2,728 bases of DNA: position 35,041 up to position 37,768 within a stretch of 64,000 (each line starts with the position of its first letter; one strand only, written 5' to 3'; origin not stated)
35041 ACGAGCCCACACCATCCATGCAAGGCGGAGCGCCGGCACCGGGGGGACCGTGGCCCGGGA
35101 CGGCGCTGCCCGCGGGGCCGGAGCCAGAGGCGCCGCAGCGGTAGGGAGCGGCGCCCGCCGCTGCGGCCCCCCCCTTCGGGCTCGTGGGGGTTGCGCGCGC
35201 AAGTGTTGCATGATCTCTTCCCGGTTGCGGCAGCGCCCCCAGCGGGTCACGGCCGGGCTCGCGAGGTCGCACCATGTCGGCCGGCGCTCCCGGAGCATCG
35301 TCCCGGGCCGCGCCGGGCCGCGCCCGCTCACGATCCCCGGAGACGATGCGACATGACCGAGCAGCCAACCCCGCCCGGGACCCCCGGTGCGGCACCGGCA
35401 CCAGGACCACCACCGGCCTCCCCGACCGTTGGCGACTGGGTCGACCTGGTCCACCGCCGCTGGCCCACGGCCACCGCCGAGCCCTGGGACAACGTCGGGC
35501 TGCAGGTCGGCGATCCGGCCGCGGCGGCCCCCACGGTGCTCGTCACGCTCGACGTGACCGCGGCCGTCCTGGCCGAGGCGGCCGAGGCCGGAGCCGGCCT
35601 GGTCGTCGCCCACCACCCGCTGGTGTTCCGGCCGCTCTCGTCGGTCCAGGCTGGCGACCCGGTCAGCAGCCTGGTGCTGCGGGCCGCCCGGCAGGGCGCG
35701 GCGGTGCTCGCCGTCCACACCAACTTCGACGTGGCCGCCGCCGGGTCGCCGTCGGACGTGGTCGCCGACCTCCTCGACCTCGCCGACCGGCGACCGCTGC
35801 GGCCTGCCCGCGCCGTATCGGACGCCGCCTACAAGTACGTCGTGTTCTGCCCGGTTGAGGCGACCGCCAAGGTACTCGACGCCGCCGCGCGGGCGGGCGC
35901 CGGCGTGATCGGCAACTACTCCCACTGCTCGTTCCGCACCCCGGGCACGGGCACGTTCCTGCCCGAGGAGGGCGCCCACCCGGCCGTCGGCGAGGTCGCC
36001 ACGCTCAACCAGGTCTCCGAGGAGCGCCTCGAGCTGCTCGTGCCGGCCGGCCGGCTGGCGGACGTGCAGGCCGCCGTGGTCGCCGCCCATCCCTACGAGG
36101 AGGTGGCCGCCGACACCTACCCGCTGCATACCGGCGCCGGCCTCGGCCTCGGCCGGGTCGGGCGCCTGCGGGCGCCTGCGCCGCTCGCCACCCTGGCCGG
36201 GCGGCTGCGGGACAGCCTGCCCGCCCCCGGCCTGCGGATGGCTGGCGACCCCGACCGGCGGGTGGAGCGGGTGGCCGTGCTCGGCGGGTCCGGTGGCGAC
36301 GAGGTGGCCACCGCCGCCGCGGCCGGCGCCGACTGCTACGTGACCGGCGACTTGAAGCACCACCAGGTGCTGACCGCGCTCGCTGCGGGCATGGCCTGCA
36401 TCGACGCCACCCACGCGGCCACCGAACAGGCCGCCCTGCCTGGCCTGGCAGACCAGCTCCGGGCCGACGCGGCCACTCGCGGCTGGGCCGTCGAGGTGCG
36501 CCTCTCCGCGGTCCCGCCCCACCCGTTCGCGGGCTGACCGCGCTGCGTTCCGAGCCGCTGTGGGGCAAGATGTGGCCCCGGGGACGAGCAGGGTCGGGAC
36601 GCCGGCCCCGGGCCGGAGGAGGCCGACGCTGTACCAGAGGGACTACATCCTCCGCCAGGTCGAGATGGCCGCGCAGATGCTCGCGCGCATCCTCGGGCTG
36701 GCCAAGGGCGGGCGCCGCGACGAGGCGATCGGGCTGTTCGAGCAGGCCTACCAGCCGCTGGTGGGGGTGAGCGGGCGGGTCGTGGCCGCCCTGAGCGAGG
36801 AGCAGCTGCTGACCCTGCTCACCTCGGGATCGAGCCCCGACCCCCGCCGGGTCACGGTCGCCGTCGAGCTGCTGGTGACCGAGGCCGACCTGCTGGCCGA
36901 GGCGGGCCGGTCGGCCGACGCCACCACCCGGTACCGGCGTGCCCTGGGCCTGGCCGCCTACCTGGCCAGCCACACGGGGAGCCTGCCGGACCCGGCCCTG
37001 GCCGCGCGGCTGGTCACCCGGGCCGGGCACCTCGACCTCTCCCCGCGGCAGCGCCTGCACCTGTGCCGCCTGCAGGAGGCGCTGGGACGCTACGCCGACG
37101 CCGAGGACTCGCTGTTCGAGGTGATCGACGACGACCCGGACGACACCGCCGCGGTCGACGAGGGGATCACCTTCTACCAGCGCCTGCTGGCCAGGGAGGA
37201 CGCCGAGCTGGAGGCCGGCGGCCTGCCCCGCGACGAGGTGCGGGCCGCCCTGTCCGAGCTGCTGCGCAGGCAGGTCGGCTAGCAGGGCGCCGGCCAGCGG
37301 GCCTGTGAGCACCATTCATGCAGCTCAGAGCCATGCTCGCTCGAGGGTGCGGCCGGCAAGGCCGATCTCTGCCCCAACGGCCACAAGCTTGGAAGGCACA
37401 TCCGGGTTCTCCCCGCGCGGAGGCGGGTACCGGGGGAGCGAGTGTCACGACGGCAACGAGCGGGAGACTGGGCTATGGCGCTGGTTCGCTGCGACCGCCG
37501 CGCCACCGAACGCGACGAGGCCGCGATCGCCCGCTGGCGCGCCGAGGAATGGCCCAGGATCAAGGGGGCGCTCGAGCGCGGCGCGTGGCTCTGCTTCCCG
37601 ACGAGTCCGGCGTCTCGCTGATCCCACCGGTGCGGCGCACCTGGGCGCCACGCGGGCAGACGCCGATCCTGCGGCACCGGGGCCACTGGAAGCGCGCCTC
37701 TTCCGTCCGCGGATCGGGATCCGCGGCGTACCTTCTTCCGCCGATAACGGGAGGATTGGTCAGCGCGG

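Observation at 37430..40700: Two-gene envelope cargo (YceI-TolB fusion plus secreted dioxygenase-like protein) embedded between co-oriented halves of an IS630 transposase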

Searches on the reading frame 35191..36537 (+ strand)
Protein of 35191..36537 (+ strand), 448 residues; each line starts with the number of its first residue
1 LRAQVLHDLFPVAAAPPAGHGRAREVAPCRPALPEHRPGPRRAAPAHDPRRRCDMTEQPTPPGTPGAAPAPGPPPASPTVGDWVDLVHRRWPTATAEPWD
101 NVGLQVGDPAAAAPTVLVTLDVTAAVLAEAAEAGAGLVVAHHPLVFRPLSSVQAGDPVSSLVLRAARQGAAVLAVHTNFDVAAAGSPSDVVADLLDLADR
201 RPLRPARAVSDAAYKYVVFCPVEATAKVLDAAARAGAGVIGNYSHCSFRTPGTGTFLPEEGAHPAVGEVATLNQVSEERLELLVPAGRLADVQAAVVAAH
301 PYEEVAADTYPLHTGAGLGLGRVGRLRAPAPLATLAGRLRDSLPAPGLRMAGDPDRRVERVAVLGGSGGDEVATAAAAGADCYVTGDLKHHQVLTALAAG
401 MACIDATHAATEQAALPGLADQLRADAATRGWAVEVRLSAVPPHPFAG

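Call 4: search_protein_families(library=pfam, max_evalue=0.01, proteins=[window:35191-36537:+])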
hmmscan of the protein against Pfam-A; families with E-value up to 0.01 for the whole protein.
window:35191-36537:+ (448 aa): 1 family
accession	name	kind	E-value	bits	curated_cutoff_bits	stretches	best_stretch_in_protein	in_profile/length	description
PF01784.24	DUF34_NIF3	-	1.8e-67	228.1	23.4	1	79-444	2-255/256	Duf34/NIF3 (NGG1p interacting factor 3)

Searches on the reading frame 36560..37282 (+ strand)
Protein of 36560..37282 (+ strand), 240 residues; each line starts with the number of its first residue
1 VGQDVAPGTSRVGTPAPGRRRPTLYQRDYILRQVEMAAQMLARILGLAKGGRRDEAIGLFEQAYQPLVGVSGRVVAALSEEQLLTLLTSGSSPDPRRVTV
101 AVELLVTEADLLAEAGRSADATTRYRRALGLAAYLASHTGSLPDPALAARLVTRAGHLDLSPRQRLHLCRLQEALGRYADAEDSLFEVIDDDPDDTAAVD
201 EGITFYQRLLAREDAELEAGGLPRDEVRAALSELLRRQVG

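Call 4: search_protein_families(library=pfam, max_evalue=0.01, proteins=[window:36560-37282:+])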
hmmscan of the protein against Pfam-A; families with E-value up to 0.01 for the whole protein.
window:36560-37282:+ (240 aa): 3 families
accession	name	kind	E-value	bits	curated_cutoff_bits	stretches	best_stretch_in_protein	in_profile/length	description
PF20092.4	DUF6483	-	6.3e-17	62.5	24.1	1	25-237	2-117/119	Family of unknown function (DUF6483)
PF07719.23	TPR_2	-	0.0006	20.2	27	0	47-64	11-28/34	Tetratricopeptide repeat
PF14559.12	TPR_19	-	0.002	18.9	25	1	162-198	25-60/68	Tetratricopeptide repeat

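Call 23: find_related_loci(query=window:36560-37282:+, collection=metagenome_contigs, flank=10000)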
Query window:36560-37282:+ (240 aa) in metagenome_contigs; peptide patterns used: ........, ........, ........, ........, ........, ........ (x = any residue, [..] = any of these).
434 stretches matched a pattern; 6 encode a relative of the query (tblastn E <= 1e-3); 6 distinct loci.
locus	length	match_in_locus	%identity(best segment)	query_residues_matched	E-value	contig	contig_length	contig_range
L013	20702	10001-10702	87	2-240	2e-114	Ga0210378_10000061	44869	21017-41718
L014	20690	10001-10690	83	14-240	3e-99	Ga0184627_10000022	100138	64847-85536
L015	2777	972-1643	71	24-239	1e-100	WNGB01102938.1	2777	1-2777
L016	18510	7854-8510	73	20-239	1e-92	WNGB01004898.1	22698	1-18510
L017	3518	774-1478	78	7-240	1e-87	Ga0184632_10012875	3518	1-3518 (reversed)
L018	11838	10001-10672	82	19-240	2e-95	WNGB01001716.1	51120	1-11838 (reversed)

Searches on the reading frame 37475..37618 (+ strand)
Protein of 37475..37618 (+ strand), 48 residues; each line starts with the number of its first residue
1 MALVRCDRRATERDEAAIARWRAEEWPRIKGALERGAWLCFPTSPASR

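Call 65: find_encoding_contigs(protein=window:37475-37618:+, flank=5000, max_places=10)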
Protein seq(48 aa) (48 aa): 8 contigs read that carry it; 8 places shown.
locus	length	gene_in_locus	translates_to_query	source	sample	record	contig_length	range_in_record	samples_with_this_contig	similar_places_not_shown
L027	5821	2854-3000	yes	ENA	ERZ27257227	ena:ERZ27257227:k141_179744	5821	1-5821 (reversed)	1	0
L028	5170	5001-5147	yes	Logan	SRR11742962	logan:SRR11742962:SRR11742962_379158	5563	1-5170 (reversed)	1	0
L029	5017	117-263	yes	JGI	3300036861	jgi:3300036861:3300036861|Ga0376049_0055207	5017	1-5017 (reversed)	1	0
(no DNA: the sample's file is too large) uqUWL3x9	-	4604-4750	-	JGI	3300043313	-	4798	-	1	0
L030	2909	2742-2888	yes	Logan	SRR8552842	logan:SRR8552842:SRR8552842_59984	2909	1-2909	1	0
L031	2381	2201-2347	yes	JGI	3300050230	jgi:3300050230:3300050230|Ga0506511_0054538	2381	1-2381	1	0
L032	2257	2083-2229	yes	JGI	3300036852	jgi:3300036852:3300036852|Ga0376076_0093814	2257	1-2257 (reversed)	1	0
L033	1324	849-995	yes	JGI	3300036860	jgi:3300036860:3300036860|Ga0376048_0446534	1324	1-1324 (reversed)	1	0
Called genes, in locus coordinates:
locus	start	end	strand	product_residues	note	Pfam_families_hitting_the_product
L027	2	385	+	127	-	?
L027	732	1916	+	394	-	PF01784:DUF34_NIF3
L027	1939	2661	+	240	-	PF20092:DUF6483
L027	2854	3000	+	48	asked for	-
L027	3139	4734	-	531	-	PF04264:YceI, PF23381:Beta-prop_IFT122_1st (faint), PF00930:DPPIV_N (faint), PF26549:Tricorn_N, PF26550:Tricorn_2nd (weak), PF07676:PD40, PF26549:Tricorn_N, PF07676:PD40 (weak)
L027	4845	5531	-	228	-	PF00775:Dioxygenase_C, PF13620:CarboxypepD_reg (weak)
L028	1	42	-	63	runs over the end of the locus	PF00830:Ribosomal_L28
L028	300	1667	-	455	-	-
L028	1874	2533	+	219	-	PF09250:Prim-Pol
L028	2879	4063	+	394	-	PF01784:DUF34_NIF3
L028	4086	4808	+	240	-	PF20092:DUF6483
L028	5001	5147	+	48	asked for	-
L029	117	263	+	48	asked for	-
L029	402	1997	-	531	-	PF04264:YceI, PF23381:Beta-prop_IFT122_1st (faint), PF00930:DPPIV_N (faint), PF26549:Tricorn_N, PF26550:Tricorn_2nd (weak), PF07676:PD40, PF26549:Tricorn_N, PF07676:PD40 (weak)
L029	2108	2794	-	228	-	PF00775:Dioxygenase_C, PF13620:CarboxypepD_reg (weak)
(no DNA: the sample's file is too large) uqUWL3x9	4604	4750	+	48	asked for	-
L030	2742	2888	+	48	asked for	-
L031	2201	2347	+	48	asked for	-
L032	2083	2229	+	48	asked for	-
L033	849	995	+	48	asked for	-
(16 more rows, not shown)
